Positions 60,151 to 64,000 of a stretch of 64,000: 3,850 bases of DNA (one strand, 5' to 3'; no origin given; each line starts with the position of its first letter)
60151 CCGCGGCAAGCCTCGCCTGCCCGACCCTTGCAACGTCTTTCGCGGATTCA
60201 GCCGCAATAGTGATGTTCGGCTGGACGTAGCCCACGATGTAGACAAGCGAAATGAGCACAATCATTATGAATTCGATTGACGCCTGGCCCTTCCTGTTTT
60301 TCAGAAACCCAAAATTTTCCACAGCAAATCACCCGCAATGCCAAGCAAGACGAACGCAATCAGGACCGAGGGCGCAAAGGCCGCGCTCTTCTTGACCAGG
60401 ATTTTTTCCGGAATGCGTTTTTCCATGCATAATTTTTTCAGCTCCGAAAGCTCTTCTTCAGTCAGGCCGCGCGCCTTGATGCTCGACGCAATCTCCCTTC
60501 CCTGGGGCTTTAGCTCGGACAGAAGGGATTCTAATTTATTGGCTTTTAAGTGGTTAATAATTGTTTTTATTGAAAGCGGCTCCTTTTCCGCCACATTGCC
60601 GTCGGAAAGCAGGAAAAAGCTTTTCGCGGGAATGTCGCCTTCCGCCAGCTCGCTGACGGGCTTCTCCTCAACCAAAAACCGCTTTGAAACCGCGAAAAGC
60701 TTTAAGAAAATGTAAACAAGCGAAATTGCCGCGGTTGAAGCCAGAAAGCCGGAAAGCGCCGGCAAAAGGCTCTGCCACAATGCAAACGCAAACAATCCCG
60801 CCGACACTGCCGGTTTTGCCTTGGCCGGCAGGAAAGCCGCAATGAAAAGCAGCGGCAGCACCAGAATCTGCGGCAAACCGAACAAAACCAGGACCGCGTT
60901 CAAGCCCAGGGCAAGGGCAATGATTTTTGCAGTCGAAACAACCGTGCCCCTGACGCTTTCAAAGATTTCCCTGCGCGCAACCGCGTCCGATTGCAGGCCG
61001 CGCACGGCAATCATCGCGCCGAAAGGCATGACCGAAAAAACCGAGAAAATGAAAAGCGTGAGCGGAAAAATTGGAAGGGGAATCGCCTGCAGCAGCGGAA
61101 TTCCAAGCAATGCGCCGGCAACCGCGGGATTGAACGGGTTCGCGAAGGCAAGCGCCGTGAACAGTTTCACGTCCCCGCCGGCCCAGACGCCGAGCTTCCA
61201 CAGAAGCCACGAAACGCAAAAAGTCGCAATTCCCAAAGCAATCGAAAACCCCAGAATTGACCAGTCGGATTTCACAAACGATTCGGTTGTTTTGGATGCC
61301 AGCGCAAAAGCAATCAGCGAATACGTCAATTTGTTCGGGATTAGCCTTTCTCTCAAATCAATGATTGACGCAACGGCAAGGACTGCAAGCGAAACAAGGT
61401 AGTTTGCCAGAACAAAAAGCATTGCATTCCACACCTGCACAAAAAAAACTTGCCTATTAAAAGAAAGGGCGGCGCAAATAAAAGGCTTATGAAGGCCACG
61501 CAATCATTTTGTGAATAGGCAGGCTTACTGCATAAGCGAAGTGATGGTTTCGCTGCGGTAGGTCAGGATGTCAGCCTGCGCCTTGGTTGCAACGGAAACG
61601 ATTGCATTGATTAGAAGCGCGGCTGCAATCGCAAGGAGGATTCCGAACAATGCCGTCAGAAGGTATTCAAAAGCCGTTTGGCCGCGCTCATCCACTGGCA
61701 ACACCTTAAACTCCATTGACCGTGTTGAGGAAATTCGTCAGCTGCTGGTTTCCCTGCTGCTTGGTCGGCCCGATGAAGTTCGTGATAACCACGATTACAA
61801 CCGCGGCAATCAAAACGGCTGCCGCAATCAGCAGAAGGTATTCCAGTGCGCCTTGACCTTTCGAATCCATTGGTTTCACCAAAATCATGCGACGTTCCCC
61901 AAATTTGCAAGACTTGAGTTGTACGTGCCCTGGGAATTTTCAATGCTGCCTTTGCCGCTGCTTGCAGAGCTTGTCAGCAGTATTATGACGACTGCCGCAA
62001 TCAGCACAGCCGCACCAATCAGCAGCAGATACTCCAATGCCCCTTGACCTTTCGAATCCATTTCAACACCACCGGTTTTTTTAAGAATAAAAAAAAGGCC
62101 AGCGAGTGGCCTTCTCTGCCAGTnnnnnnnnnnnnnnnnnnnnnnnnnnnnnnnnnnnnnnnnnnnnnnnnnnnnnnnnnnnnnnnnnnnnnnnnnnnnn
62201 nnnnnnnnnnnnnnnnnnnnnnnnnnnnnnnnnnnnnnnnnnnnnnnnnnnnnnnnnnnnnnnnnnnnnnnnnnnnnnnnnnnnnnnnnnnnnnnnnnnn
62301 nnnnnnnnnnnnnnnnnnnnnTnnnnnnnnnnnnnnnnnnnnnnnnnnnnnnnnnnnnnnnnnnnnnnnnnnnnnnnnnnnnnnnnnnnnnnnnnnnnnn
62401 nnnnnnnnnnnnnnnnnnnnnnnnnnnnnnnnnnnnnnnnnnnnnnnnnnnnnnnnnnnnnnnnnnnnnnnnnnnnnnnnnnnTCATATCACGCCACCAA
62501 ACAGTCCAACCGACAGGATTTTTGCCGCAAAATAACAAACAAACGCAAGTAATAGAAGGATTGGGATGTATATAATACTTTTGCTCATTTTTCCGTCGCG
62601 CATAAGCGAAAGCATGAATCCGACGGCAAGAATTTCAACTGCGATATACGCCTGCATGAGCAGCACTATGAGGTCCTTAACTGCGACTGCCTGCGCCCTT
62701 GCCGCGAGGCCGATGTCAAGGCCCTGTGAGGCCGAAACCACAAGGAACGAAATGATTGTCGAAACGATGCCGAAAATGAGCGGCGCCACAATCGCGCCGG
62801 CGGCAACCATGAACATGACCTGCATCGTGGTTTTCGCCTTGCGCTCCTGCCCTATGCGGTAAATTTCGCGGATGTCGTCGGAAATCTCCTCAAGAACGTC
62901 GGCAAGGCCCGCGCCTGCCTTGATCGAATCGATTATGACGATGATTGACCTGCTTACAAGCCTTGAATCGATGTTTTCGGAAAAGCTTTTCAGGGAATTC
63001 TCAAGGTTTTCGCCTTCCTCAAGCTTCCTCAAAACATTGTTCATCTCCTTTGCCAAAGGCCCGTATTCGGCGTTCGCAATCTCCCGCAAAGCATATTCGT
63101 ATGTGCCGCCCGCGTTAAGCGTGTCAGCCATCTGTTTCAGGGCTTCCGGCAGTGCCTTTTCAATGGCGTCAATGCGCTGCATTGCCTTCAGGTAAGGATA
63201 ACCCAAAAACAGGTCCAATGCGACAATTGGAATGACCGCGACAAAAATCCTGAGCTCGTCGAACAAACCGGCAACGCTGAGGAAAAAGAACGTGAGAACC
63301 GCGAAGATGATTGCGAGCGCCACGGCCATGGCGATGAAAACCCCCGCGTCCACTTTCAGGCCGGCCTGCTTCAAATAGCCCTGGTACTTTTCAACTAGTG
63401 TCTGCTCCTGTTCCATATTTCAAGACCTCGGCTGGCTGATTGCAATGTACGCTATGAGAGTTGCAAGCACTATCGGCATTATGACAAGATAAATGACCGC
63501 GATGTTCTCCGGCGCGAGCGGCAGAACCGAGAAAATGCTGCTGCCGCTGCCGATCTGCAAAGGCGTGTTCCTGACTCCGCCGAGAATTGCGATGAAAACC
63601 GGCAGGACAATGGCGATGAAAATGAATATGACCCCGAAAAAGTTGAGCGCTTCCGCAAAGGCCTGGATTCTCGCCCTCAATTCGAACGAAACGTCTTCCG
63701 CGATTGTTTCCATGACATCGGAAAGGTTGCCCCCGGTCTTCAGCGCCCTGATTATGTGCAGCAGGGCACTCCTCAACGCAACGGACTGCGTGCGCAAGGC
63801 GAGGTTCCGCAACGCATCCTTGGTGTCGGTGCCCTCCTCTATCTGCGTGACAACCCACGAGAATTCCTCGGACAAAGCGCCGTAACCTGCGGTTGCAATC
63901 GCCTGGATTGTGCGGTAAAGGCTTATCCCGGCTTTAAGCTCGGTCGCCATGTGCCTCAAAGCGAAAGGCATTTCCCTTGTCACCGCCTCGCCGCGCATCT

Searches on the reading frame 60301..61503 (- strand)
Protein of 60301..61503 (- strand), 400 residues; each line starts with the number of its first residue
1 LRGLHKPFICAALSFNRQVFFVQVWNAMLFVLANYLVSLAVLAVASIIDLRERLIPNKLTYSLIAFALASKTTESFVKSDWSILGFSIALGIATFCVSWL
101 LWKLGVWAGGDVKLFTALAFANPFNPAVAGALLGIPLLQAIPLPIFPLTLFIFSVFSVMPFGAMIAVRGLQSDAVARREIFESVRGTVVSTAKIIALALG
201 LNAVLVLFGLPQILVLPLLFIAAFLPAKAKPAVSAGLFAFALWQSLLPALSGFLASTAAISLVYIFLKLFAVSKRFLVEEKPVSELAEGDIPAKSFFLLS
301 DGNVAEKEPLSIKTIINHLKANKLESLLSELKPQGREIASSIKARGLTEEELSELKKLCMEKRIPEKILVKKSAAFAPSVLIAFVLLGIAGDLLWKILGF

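Call 9: search_protein_families(library=pfam, max_evalue=0.001, proteins=[window:60301-61503:-])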
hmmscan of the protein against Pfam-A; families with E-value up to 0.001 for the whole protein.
window:60301-61503:- (400 aa): 2 families
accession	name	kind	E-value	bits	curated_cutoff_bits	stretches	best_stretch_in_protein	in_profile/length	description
PF01478.23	Peptidase_A24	-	2.2e-14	54.2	26.5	1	37-147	2-89/104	Type IV leader peptidase family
PF06819.16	Arc_PepC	-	1.1e-13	51.8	23.4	1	257-369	6-109/110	Archaeal Peptidase A24 C-terminal Domain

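Call 12: search_protein_families(library=ncbifam, max_evalue=0.01, proteins=[window:60301-61503:-])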
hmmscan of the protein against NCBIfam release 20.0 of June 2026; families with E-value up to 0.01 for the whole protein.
window:60301-61503:- (400 aa): 2 families
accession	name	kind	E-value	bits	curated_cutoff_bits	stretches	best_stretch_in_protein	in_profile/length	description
NF053826.1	PrePilPeptEppA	equivalog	4.5e-14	52.6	450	2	261-387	210-328/334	prepilin peptidase EppA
NF040695.1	FlaK_Arch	equivalog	9.3e-10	38.5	330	1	34-172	2-138/230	preflagellin peptidase FlaK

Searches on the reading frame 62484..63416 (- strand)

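Call 9: search_protein_families(library=pfam, max_evalue=0.001, proteins=[window:62484-63416:-])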
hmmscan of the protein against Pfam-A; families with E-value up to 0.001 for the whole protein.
window:62484-63416:- (310 aa): 1 family
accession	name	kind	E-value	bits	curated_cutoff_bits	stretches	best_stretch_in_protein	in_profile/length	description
PF00482.28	T2SSF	-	2.2e-19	70.1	25.2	1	93-217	2-123/125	Type II secretion system (T2SS), protein F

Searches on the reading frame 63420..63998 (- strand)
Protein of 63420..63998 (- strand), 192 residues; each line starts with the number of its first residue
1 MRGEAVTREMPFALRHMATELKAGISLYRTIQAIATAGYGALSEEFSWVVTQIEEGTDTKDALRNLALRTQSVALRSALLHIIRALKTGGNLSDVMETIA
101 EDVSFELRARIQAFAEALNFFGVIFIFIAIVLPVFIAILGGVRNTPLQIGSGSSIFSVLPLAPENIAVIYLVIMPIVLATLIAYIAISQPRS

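Call 9: search_protein_families(library=pfam, max_evalue=0.001, proteins=[window:63420-63998:-])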
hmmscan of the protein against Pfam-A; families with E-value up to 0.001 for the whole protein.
window:63420-63998:- (192 aa): 1 family
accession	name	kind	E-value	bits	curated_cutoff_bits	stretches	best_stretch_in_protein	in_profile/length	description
PF00482.28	T2SSF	-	3.5e-22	79.1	25.2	1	13-139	1-124/125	Type II secretion system (T2SS), protein F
